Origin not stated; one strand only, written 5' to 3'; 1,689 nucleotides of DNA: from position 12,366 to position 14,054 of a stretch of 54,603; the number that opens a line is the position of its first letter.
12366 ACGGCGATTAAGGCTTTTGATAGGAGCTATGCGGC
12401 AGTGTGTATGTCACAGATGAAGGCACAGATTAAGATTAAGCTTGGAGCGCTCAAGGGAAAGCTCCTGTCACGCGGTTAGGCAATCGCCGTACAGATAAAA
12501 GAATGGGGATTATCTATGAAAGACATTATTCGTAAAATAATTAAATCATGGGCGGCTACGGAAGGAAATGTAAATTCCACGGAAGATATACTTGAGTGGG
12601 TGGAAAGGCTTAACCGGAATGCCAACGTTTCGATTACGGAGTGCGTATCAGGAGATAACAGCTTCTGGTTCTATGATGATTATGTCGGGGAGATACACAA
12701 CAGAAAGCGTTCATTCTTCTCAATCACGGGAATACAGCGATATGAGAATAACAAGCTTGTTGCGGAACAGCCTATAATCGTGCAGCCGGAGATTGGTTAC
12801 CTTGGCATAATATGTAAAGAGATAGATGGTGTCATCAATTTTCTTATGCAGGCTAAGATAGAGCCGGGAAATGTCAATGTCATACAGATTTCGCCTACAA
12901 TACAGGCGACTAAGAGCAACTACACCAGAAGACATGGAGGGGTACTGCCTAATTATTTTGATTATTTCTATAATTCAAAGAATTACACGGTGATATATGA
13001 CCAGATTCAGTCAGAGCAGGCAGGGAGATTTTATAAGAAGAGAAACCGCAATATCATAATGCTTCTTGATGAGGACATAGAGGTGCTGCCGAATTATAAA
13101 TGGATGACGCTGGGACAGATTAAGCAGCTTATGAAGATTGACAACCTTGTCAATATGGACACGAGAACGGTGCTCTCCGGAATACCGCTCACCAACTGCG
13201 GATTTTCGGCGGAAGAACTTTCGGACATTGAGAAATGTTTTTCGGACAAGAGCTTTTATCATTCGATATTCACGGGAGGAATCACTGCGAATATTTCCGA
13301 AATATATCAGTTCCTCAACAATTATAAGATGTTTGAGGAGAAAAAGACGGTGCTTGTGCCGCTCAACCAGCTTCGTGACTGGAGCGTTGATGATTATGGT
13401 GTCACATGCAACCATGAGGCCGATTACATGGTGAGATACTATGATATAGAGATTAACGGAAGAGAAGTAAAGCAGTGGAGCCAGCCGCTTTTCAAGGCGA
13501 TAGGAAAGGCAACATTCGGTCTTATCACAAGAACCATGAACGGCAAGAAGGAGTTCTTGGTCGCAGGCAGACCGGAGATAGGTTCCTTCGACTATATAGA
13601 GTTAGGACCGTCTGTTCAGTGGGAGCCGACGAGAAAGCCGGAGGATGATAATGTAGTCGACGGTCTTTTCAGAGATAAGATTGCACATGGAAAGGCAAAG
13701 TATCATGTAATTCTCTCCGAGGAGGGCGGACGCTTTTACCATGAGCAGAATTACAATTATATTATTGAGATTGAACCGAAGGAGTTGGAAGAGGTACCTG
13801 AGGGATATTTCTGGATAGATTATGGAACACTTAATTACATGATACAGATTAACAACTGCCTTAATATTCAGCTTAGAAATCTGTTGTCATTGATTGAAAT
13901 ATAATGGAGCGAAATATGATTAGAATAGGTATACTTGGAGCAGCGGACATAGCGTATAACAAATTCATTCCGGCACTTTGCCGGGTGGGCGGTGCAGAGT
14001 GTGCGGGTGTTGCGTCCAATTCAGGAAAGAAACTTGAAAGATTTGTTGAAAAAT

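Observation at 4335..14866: Hybrid nucleotide-deoxysugar pathway predicted to make a C-branched di/trideoxyhexose in a Gram-positive anaerobe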

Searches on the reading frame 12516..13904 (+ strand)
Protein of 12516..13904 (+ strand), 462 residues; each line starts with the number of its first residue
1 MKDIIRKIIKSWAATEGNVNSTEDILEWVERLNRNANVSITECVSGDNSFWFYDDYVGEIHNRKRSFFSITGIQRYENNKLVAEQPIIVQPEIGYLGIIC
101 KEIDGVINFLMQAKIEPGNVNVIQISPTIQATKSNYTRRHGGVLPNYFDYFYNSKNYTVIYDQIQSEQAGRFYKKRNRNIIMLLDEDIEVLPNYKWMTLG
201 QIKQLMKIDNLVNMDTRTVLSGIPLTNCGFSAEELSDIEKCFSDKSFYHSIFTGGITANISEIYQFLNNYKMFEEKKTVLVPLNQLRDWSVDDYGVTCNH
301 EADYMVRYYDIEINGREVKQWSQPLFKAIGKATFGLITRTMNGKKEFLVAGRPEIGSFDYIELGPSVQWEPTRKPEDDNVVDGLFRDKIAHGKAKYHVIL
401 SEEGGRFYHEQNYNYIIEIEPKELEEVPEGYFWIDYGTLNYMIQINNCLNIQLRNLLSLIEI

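Call 3: search_protein_families(library=pfam, proteins=[window:12516-13904:+])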
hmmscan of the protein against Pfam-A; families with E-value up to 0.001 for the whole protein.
window:12516-13904:+ (462 aa): 1 family
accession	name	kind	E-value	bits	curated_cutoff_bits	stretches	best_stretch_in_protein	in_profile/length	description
PF03559.20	Hexose_dehydrat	-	4.1e-130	431.7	25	2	22-222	1-202/203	NDP-hexose 2,3-dehydratase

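Call 4: search_protein_families(library=ncbifam, proteins=[window:12516-13904:+])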
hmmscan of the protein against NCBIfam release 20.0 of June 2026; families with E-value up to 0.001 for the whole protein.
window:12516-13904:+ (462 aa): 0 families

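Call 16: find_related_loci(query=window:12516-13904:+, collection=genome_contigs, flank=10000)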
Query window:12516-13904:+ (462 aa) in genome_contigs; peptide patterns used: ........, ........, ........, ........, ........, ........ (x = any residue, [..] = any of these).
64 stretches matched a pattern; 26 encode a relative of the query (tblastn E <= 1e-3); 25 distinct loci.
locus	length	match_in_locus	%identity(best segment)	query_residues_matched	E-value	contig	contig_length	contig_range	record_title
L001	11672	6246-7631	96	1-462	0e+0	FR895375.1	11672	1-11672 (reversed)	Firmicutes bacterium CAG:882 genomic scaffold, scf107, whole genome shotgun sequence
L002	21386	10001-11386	93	1-462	0e+0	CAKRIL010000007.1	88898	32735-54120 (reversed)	MAG: uncultured Lachnospiraceae bacterium isolate REFINED_METABAT215_TOP10_CONTIGS_1500_ASSEMBLY_K77_MERGED__Hadza_PheCh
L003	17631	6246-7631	90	1-462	0e+0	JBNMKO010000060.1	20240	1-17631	MAG: Eubacteriales bacterium isolate CM_BacCAG1528.41 k141_145340_length_20240_cov_13.0576, whole genome shotgun sequenc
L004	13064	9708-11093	89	1-462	0e+0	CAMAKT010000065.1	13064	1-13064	MAG: uncultured Clostridia bacterium isolate SRR5666653_bin.1_metaWRAP_v1.3_MAG genome assembly, contig: ERZ11448877.146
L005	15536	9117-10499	89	1-461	0e+0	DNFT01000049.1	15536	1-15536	MAG TPA_asm: Eubacterium sp. isolate UBA10756 contig_3765, whole genome shotgun sequence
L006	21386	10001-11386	89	1-462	0e+0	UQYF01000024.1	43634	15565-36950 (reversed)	uncultured Clostridiales bacterium isolate UMGS754 genome assembly, contig: NODE_831_length_43634_cov_8.450217, whole ge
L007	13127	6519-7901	90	1-461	0e+0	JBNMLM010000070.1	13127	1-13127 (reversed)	MAG: Eubacteriales bacterium isolate CM_BacCAG1205.17 k141_391099_length_13127_cov_12.9817, whole genome shotgun sequenc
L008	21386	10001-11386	90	1-462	0e+0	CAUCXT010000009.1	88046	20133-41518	MAG TPA_asm: uncultured Eubacterium sp. isolate ERR9609750_bin.3_MetaWRAP_v1.3_MAG genome assembly, contig: ERZ18534098.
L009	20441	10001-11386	88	1-462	0e+0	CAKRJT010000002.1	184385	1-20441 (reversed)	MAG: uncultured Lachnospiraceae bacterium isolate REFINED_METABAT215_TOP10_CONTIGS_1500_ASSEMBLY_K77_MERGED__Hadza_MoBio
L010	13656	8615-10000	82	1-462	0e+0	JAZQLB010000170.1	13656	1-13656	MAG: Lachnospiraceae bacterium isolate T1900044611_TS20190077.MAGScoT_cleanbin_000028 SGB_804_k141_1791015, whole genome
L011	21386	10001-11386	89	1-462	0e+0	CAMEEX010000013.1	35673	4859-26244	MAG: uncultured Clostridia bacterium isolate SRR11489769_bin.62_metaWRAP_v1.3_MAG genome assembly, contig: ERZ11466722.1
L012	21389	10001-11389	60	1-462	0e+0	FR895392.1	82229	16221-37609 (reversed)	Firmicutes bacterium CAG:882 genomic scaffold, scf142, whole genome shotgun sequence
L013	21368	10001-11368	54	9-462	9e-162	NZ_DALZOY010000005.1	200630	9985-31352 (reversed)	MAG: Oscillibacter sp. isolate CTOTU47594 NODE_21_length_200630_cov_5.333242, whole genome shotgun sequence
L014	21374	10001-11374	53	7-462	1e-160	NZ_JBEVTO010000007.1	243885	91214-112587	Oscillibacter sp. GMB15532 7, whole genome shotgun sequence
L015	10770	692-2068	55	3-462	2e-160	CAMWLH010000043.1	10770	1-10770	MAG TPA_asm: uncultured Clostridia bacterium isolate SRR14411320_bin.4_metawrap_v1.3_MAG genome assembly, contig: NODE.4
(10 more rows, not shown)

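Call 19: search_solved_structures(query=window:12516-13904:+, max_evalue=0.00001, show_alignments=1)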
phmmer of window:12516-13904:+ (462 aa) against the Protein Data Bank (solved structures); distinct sequences matched with E-value up to 0.00001: 1.
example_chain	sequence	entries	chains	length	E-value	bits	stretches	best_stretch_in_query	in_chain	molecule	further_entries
4j7g_A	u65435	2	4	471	4e-76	259.8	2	6-228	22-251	EvaA 2,3-dehydratase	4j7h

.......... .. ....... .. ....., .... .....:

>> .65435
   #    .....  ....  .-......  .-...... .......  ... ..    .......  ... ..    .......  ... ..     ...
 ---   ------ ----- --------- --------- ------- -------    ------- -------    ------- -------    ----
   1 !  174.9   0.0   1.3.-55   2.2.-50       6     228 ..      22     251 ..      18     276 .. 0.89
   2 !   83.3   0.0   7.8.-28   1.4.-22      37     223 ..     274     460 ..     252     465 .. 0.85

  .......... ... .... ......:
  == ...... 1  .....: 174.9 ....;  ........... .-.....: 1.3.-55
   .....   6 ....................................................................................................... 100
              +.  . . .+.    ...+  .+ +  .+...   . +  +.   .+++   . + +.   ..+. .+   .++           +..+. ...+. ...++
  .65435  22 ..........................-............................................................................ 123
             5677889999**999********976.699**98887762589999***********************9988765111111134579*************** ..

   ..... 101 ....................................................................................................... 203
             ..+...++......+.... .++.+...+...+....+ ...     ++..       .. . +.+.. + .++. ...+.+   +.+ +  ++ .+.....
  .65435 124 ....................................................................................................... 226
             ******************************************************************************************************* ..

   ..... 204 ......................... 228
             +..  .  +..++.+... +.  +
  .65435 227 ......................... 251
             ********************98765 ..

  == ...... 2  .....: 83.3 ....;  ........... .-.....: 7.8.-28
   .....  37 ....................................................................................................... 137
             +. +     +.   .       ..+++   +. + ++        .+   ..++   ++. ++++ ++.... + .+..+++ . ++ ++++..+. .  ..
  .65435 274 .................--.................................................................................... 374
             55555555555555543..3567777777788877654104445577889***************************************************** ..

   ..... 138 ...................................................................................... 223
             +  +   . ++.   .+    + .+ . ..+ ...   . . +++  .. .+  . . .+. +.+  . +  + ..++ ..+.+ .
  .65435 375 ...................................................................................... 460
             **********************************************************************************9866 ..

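Call 51: search_protein_families(library=pfam, proteins=[L014:6826-7686:+, L014:7710-8297:+, L014:8317-9948:+, L014:11382-12350:+, L014:12328-13317:+, L014:13371-13931:+, L014:13931-14860:+, L014:14754-16046:+, L014:16441-17319:+, L014:17319-18383:+], max_evalue=0.00001)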
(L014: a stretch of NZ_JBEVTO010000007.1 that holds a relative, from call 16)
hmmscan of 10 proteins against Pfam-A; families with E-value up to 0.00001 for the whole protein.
L014:6826-7686:+ (286 aa): 1 family
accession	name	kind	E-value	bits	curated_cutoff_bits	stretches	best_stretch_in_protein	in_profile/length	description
PF01040.23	UbiA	-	7.1e-24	84.9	34.2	1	31-247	16-234/250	UbiA prenyltransferase family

L014:7710-8297:+ (195 aa): 1 family
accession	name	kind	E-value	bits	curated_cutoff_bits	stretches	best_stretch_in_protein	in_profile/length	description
PF12710.13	HAD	-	6.9e-21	76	27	1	3-168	2-189/189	haloacid dehalogenase-like hydrolase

L014:8317-9948:+ (543 aa): 1 family
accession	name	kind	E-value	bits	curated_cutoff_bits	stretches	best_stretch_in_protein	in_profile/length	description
PF14264.12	Glucos_trans_II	-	1.2e-21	77.7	30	1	67-352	25-316/317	Glucosyl transferase GtrII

L014:11382-12350:+ (322 aa): 2 families
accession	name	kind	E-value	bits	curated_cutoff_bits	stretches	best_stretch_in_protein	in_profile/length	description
PF01408.29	GFO_IDH_MocA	-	1.8e-23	84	24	1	4-123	1-120/120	Oxidoreductase family, NAD-binding Rossmann fold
PF22725.1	GFO_IDH_MocA_C3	-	1.4e-20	74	27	1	134-247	4-123/124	GFO/IDH/MocA C-terminal domain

L014:12328-13317:+ (329 aa): 1 family
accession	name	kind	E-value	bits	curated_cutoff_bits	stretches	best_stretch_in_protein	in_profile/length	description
PF00535.33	Glycos_transf_2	-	4e-20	72.8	23.3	1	21-142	1-118/168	Glycosyl transferase family 2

L014:13371-13931:+ (186 aa): 1 family
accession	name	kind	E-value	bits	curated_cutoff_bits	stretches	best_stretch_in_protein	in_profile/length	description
PF00908.23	dTDP_sugar_isom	-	3.8e-57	193.1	27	1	6-174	2-166/168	dTDP-4-dehydrorhamnose 3,5-epimerase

L014:13931-14860:+ (309 aa): 3 families
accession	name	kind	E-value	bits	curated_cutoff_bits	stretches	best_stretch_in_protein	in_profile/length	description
PF01370.27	Epimerase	-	2.5e-23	83.2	20.9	1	8-232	2-237/240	NAD dependent epimerase/dehydratase family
PF16363.11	GDP_Man_Dehyd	-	4.1e-08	33.5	27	0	9-37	2-30/332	GDP-mannose 4,6 dehydratase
PF01073.25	3Beta_HSD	-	2e-06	27.5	22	0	8-123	1-118/280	3-beta hydroxysteroid dehydrogenase/isomerase family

L014:14754-16046:+ (430 aa): 2 families
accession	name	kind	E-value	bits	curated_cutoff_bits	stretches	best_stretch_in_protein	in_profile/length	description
PF03275.19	GLF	-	3.3e-53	180.8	26.3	1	190-405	3-203/203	UDP-galactopyranose mutase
PF13450.12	NAD_binding_8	-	1.1e-12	48.4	21.9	1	43-101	1-56/68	NAD(P)-binding Rossmann-like domain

L014:16441-17319:+ (292 aa): 2 families
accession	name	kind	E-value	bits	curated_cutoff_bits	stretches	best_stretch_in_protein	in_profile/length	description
PF00483.29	NTP_transferase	-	4.7e-74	249.5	21.2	1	2-240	1-242/245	Nucleotidyl transferase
PF12804.13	NTP_transf_3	-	2.6e-09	37.9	27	1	3-128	1-115/160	MobA-like NTP transferase domain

L014:17319-18383:+ (354 aa): 6 families
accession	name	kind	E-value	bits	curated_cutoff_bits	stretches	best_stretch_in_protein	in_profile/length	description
PF16363.11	GDP_Man_Dehyd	-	1e-93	314.9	27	1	5-320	1-332/332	GDP-mannose 4,6 dehydratase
PF01370.27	Epimerase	-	6.3e-67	225.9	20.9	1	4-256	1-240/240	NAD dependent epimerase/dehydratase family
PF04321.23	RmlD_sub_bind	-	1.3e-15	57.7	27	1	3-284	2-241/287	RmlD substrate binding domain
PF02719.21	Polysacc_synt_2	-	7.1e-12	45.5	20.2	1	4-115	1-118/293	Polysaccharide biosynthesis protein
PF07993.18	NAD_binding_4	-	1.7e-11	44.2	20.1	1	6-193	1-206/258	Male sterility protein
PF01073.25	3Beta_HSD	-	1.2e-10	41.3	22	1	5-114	1-105/280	3-beta hydroxysteroid dehydrogenase/isomerase family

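Call 65: find_encoding_contigs(protein=window:12516-13904:+, flank=10000, max_places=4)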
Protein window:12516-13904:+ (462 aa): 23 contigs read that carry it; 4 places shown.
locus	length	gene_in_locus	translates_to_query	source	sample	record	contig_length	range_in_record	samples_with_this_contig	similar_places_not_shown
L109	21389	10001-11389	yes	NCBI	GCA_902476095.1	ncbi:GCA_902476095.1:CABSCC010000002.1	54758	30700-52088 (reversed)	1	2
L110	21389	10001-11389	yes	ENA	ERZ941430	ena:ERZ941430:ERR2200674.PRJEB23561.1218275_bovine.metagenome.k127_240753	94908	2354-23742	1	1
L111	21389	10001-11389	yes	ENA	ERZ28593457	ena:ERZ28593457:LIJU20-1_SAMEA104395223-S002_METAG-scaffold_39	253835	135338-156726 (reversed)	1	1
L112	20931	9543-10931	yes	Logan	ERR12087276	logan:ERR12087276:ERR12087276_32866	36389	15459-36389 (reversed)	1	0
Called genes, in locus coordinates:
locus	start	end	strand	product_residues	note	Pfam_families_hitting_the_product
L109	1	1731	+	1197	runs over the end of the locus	PF17757:UvrB_inter, PF02559:CarD_TRCF_RID, PF00270:DEAD, PF04851:ResIII, PF00271:Helicase_C, PF03461:TRCF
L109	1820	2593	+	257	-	PF00483:NTP_transferase, PF12804:NTP_transf_3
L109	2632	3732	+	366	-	PF01073:3Beta_HSD, PF01370:Epimerase, PF02719:Polysacc_synt_2, PF04321:RmlD_sub_bind (weak), PF16363:GDP_Man_Dehyd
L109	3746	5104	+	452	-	PF01041:DegT_DnrJ_EryC1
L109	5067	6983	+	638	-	PF02776:TPP_enzyme_N, PF00205:TPP_enzyme_M, PF02775:TPP_enzyme_C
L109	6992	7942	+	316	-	PF01370:Epimerase, PF07993:NAD_binding_4 (faint), PF16363:GDP_Man_Dehyd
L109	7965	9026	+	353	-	PF00535:Glycos_transf_2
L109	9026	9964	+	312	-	-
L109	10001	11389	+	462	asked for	PF03559:Hexose_dehydrat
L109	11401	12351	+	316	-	PF01408:GFO_IDH_MocA, PF22725:GFO_IDH_MocA_C3, PF02894:GFO_IDH_MocA_C (weak)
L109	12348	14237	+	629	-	-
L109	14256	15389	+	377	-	-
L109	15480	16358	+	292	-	-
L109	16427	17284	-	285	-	-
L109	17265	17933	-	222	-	PF00440:TetR_N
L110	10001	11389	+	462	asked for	PF03559:Hexose_dehydrat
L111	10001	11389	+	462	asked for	PF03559:Hexose_dehydrat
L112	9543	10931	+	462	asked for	PF03559:Hexose_dehydrat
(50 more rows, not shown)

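Call 66: search_protein_families(library=pfam, proteins=[L012:3585-4769:+, L012:4871-5989:+, L012:6008-8005:+, L012:8017-8970:+, L012:8958-9965:+, L012:11466-12461:+, L012:12527-13555:+, L012:13592-14554:+, L012:14551-17538:+, L012:18836-20176:+], max_evalue=0.00001)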
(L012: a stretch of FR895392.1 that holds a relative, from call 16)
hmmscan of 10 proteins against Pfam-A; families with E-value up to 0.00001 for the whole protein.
L012:3585-4769:+ (394 aa): 0 families

L012:4871-5989:+ (372 aa): 3 families
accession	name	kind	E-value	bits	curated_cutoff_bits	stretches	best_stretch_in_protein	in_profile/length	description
PF00534.26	Glycos_transf_1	-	7.7e-37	126.9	26.4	1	180-351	7-171/172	Glycosyl transferases group 1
PF13692.12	Glyco_trans_1_4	-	3.2e-29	102.5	27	1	190-334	3-142/142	Glycosyl transferases group 1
PF20706.3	GT4-conflict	-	1.9e-07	30.8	26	1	185-357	194-380/385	Family 4 Glycosyltransferase in conflict systems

L012:6008-8005:+ (665 aa): 0 families

L012:8017-8970:+ (317 aa): 0 families

L012:8958-9965:+ (335 aa): 1 family
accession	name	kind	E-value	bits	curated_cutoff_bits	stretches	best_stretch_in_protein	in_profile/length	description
PF01501.26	Glyco_transf_8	-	6e-34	118.2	24.3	1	5-253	1-241/253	Glycosyl transferase family 8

L012:11466-12461:+ (331 aa): 1 family
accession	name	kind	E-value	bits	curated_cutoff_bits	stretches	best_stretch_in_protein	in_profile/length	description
PF00535.33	Glycos_transf_2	-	2.4e-25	89.9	23.3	1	10-169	4-165/168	Glycosyl transferase family 2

L012:12527-13555:+ (342 aa): 3 families
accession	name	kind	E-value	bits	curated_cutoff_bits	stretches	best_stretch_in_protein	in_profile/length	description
PF16363.11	GDP_Man_Dehyd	-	3e-142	474.4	27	1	5-326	1-332/332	GDP-mannose 4,6 dehydratase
PF01370.27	Epimerase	-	7.8e-73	245.2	20.9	1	4-242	1-240/240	NAD dependent epimerase/dehydratase family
PF04321.23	RmlD_sub_bind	-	1.6e-11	44.3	27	1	4-174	3-152/287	RmlD substrate binding domain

L012:13592-14554:+ (320 aa): 4 families
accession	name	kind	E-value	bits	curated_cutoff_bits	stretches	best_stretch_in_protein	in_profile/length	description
PF16363.11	GDP_Man_Dehyd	-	5.1e-64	217.3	27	1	6-306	1-332/332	GDP-mannose 4,6 dehydratase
PF01370.27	Epimerase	-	6.5e-51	173.5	20.9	1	5-241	1-240/240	NAD dependent epimerase/dehydratase family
PF02719.21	Polysacc_synt_2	-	4.4e-09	36.4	20.2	0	51-105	62-116/293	Polysaccharide biosynthesis protein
PF04321.23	RmlD_sub_bind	-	2.9e-07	30.3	27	1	4-149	2-130/287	RmlD substrate binding domain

L012:14551-17538:+ (995 aa): 4 families
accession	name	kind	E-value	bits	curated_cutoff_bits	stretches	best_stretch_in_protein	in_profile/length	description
PF13946.11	DUF4214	-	3.3e-74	245.4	23.2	6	793-858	1-70/72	Domain of unknown function (DUF4214)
PF18560.7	Lectin_like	-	1e-16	62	27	1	360-515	12-156/156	Lectin like domain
PF09479.16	Flg_new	-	1e-15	58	27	1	531-597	1-64/65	Listeria-Bacteroides repeat domain (List_Bact_rpt)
PF00112.29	Peptidase_C1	-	5e-10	40.3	20.7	1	100-320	14-193/220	Papain family cysteine protease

L012:18836-20176:+ (446 aa): 0 families
